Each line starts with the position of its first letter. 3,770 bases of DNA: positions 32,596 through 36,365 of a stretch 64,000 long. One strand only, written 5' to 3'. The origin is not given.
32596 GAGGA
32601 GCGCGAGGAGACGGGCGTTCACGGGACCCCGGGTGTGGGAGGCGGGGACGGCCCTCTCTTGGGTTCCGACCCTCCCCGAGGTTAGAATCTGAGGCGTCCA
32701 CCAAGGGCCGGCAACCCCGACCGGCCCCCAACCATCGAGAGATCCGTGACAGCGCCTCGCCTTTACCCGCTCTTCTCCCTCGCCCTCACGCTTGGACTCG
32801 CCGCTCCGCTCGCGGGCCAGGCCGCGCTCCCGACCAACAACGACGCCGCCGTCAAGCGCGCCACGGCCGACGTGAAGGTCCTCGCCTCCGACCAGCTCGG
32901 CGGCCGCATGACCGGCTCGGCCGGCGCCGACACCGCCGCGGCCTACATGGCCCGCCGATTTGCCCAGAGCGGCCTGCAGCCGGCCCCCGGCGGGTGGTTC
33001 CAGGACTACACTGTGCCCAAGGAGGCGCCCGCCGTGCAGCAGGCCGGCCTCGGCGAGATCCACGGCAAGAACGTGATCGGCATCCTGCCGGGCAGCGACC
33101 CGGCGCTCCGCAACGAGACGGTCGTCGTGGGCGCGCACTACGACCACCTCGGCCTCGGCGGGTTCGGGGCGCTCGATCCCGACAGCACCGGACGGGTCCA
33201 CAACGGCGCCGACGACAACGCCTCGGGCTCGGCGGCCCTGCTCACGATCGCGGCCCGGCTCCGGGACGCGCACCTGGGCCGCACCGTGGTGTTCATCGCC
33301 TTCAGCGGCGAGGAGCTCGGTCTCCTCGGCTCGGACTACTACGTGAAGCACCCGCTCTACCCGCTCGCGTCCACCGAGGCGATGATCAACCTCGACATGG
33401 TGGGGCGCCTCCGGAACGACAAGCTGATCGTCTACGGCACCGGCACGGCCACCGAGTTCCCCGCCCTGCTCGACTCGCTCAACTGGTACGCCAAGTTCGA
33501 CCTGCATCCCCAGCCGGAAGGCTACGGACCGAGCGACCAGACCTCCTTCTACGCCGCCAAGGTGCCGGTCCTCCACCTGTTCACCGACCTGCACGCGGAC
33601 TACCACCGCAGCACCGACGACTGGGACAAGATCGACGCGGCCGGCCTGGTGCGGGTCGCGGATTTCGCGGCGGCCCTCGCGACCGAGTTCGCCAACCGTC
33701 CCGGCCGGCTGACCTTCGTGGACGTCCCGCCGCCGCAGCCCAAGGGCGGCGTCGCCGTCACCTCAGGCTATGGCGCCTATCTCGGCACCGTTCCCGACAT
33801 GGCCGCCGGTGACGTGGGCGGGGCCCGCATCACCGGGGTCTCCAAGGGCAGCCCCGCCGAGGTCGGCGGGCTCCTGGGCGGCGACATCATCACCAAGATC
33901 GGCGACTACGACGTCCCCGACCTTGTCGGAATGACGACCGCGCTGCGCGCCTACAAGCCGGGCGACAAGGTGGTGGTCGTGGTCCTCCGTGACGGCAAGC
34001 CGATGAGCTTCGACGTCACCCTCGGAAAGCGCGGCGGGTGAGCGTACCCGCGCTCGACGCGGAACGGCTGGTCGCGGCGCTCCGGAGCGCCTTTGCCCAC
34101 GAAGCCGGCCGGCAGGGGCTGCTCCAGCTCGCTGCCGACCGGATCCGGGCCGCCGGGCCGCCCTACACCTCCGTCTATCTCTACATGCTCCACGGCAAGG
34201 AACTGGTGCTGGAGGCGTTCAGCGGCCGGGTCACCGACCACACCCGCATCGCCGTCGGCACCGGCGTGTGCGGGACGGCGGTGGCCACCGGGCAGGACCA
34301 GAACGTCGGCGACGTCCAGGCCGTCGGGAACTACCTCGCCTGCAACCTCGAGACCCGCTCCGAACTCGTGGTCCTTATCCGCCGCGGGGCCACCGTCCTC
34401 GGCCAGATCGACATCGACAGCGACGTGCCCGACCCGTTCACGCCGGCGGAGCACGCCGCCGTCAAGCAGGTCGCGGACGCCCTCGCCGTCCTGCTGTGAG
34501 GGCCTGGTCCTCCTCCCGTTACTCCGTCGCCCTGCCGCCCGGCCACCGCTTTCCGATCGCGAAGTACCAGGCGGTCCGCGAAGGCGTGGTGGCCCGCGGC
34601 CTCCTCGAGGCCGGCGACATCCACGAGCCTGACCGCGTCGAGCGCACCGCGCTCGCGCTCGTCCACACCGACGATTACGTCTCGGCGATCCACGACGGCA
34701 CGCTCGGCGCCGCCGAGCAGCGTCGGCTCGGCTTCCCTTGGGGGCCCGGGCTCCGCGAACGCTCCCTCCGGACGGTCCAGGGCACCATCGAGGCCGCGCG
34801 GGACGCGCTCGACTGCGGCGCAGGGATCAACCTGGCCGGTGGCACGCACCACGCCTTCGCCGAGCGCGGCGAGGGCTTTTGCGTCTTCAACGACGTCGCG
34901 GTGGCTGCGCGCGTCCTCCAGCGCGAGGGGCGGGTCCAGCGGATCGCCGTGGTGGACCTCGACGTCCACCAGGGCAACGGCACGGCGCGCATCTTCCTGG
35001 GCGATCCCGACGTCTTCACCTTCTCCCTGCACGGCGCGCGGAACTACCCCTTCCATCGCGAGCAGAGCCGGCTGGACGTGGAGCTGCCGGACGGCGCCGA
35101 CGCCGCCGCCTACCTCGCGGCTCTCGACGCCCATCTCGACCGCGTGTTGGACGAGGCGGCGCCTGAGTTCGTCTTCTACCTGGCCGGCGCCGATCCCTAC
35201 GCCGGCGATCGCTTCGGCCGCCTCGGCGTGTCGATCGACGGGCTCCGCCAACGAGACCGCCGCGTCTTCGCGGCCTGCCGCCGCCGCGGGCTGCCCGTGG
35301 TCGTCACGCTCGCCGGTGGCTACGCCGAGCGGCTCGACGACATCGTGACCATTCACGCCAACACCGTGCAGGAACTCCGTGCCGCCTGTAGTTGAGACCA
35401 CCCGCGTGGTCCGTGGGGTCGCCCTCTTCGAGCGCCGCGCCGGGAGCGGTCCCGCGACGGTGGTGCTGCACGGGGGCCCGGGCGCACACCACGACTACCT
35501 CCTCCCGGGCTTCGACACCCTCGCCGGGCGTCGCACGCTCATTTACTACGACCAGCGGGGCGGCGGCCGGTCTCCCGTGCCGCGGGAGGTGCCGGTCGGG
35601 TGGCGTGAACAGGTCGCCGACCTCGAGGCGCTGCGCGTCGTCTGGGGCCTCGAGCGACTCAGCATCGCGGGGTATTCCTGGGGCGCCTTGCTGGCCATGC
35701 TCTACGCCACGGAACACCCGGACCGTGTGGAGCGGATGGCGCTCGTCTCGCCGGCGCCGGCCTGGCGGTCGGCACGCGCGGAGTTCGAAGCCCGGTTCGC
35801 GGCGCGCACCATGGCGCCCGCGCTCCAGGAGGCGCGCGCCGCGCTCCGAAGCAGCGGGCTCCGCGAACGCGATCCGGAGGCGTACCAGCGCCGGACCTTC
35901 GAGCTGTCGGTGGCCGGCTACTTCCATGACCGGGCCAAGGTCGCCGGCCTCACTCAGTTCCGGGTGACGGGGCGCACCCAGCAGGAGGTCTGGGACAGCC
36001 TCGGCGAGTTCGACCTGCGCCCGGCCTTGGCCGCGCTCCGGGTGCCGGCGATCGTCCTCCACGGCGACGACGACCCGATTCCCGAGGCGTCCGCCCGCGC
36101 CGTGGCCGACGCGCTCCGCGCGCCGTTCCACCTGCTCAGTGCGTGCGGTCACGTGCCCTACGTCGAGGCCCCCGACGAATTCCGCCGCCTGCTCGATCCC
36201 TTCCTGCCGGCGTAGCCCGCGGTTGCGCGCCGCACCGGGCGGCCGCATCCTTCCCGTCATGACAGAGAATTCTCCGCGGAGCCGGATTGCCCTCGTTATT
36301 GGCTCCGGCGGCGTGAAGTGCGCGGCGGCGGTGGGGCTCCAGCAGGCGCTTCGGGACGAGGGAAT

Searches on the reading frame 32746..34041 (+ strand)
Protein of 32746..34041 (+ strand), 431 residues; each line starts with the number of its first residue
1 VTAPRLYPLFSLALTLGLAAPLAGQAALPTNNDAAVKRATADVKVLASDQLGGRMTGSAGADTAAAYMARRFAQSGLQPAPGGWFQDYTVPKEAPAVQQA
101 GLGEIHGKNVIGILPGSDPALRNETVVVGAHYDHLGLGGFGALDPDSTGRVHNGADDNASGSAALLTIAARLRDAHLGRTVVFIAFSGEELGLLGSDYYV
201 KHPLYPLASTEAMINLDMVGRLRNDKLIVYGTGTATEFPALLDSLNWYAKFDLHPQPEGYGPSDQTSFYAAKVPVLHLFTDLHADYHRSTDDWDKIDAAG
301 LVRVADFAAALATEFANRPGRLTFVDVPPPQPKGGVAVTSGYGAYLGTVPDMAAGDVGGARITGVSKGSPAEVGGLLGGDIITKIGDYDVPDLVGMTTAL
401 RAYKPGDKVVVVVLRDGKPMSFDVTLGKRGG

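Call 7: search_protein_families(library=pfam, proteins=[window:32746-34041:+], max_evalue=0.001)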
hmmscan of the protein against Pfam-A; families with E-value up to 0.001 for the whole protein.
window:32746-34041:+ (431 aa): 5 families
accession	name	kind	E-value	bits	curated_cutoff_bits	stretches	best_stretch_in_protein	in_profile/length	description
PF04389.22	Peptidase_M28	-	6.7e-46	156.9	21.3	1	109-311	1-192/193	Peptidase family M28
PF13180.12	PDZ_2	-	7e-12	45.9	27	1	346-426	3-80/80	PDZ domain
PF17820.7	PDZ_6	-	5e-06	26.6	27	1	362-415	2-53/54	PDZ domain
PF01546.33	Peptidase_M20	-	0.00011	22.6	24.6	1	129-201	3-81/206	Peptidase family M20/M25/M40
PF00595.29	PDZ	-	0.00012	22.9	23.2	1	357-412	24-79/81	PDZ domain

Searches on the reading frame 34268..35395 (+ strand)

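Call 7: search_protein_families(library=pfam, proteins=[window:34268-35395:+], max_evalue=0.001)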
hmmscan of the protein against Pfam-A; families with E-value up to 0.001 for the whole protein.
window:34268-35395:+ (375 aa): 1 family
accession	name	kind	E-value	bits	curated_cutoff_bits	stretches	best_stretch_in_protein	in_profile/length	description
PF00850.24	Hist_deacetyl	-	5.5e-59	200.4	27.9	1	93-361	1-292/298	Histone deacetylase domain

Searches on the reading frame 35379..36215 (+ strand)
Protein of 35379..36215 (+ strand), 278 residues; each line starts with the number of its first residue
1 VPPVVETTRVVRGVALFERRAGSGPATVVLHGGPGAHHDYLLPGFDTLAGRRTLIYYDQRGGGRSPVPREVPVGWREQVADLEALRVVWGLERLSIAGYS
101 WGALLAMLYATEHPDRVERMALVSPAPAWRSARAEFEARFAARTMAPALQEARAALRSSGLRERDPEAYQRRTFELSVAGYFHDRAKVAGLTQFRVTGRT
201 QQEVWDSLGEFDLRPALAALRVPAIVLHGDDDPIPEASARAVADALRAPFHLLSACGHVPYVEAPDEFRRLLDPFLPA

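Call 7: search_protein_families(library=pfam, proteins=[window:35379-36215:+], max_evalue=0.001)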
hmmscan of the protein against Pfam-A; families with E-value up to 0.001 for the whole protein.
window:35379-36215:+ (278 aa): 5 families
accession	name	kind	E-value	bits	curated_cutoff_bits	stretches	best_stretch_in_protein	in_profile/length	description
PF00561.26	Abhydrolase_1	-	3.3e-19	70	25.8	1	28-265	4-245/245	alpha/beta hydrolase fold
PF12697.13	Abhydrolase_6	-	7.9e-17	63.1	26.3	1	28-270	2-216/217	Alpha/beta hydrolase family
PF12146.15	Hydrolase_4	-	2.4e-15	57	27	1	27-246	6-217/239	Serine aminopeptidase, S33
PF06821.19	Ser_hydrolase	-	9e-05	22.9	22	0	218-259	112-154/172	Serine hydrolase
PF00756.26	Esterase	-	0.00041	20.6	22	1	95-139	118-168/251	Putative esterase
